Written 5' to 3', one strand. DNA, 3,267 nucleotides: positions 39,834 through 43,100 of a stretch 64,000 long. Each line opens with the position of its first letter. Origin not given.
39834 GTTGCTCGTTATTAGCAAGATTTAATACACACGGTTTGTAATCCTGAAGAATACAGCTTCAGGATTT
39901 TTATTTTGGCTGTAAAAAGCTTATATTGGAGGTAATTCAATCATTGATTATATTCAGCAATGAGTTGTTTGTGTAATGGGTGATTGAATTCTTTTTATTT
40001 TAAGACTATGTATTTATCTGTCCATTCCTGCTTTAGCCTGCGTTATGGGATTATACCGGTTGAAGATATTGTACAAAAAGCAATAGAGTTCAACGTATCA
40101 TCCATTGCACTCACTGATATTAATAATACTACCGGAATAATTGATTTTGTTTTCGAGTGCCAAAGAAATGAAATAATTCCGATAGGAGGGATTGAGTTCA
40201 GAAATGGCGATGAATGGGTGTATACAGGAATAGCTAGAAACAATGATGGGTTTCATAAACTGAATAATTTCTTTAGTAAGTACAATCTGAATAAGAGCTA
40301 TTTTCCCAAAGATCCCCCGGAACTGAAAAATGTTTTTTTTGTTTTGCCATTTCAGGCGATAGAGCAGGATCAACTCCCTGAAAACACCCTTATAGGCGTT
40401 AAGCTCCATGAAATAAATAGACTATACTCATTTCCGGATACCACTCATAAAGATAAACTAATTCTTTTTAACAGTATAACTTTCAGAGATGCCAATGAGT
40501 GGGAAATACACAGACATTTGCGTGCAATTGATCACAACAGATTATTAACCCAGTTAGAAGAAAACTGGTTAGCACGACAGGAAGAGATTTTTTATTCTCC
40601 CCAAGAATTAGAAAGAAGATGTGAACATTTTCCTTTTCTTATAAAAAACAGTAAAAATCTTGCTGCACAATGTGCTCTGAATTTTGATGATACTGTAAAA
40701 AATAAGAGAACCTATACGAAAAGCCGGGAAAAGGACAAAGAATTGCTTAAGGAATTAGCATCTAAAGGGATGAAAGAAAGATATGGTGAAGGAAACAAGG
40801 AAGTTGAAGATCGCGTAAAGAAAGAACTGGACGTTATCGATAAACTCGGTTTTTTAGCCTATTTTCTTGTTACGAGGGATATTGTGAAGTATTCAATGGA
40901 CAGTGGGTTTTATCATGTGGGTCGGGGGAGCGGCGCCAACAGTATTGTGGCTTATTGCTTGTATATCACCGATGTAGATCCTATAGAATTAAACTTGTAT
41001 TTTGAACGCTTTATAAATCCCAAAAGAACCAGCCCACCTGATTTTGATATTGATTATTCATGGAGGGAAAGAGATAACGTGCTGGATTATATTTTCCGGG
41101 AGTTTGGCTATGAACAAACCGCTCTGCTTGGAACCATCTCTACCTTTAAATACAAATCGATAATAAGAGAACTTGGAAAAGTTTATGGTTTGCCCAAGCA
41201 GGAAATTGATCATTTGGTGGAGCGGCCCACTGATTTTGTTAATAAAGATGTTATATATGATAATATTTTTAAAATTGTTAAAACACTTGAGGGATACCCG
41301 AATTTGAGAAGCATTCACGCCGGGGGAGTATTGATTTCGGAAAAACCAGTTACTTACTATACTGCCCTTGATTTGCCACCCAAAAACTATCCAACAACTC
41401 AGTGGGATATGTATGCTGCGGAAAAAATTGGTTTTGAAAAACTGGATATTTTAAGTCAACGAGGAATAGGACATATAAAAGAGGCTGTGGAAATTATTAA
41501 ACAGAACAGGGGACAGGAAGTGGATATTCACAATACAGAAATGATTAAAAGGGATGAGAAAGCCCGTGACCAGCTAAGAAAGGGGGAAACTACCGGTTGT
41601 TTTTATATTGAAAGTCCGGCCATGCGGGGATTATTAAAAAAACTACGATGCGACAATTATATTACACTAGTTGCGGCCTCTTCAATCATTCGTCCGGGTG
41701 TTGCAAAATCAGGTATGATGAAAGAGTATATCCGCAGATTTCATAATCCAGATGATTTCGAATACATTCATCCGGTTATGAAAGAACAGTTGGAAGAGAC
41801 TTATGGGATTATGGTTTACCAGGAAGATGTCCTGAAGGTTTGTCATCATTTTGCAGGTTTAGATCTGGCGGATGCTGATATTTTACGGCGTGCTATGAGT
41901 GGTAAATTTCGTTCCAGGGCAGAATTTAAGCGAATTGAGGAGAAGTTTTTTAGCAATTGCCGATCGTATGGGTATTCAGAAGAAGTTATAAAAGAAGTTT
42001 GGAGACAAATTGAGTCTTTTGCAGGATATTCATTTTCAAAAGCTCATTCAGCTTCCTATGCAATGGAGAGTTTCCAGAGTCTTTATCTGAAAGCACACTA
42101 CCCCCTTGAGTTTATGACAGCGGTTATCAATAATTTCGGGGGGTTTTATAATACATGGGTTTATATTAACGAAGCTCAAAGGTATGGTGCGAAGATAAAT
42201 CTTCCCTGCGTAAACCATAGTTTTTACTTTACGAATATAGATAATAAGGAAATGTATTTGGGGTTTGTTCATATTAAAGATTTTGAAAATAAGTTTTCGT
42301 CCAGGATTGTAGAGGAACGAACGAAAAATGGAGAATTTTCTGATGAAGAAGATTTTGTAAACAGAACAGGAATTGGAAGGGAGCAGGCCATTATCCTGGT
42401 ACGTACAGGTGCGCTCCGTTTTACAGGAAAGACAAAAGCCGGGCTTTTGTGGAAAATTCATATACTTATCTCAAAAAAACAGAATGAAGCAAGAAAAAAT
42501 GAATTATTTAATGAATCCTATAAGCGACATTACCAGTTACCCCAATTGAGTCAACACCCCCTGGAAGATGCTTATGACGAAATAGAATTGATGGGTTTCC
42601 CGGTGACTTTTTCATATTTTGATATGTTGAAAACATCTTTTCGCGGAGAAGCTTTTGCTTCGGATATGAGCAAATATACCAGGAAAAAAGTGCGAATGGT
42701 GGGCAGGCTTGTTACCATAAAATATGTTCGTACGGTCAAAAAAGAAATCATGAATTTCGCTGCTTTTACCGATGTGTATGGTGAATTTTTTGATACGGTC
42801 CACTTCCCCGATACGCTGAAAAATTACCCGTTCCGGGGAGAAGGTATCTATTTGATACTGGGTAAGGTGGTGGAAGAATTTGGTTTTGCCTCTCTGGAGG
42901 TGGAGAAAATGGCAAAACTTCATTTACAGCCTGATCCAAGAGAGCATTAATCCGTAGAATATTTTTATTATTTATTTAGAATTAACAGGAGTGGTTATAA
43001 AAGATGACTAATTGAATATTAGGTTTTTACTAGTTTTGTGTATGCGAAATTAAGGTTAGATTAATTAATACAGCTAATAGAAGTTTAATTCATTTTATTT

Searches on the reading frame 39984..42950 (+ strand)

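Call 16: search_protein_families(library=pfam, proteins=[window:39984-42950:+], max_evalue=0.00001)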
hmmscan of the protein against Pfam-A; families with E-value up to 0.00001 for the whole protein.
window:39984-42950:+ (988 aa): 4 families
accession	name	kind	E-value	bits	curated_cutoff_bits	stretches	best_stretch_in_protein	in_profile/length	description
PF07733.18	DNA_pol3_alpha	-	3.9e-67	227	23.9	1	254-490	2-259/260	Bacterial DNA polymerase III alpha NTPase domain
PF17657.6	DNA_pol3_finger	-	3.8e-41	140.6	22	1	498-660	5-163/166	Bacterial DNA polymerase III alpha subunit finger domain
PF14579.12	HHH_6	-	2e-16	60.4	25.6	1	735-819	1-88/90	Helix-hairpin-helix motif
PF02811.25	PHP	-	1.5e-15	58.4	26.4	1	12-109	3-105/164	PHP domain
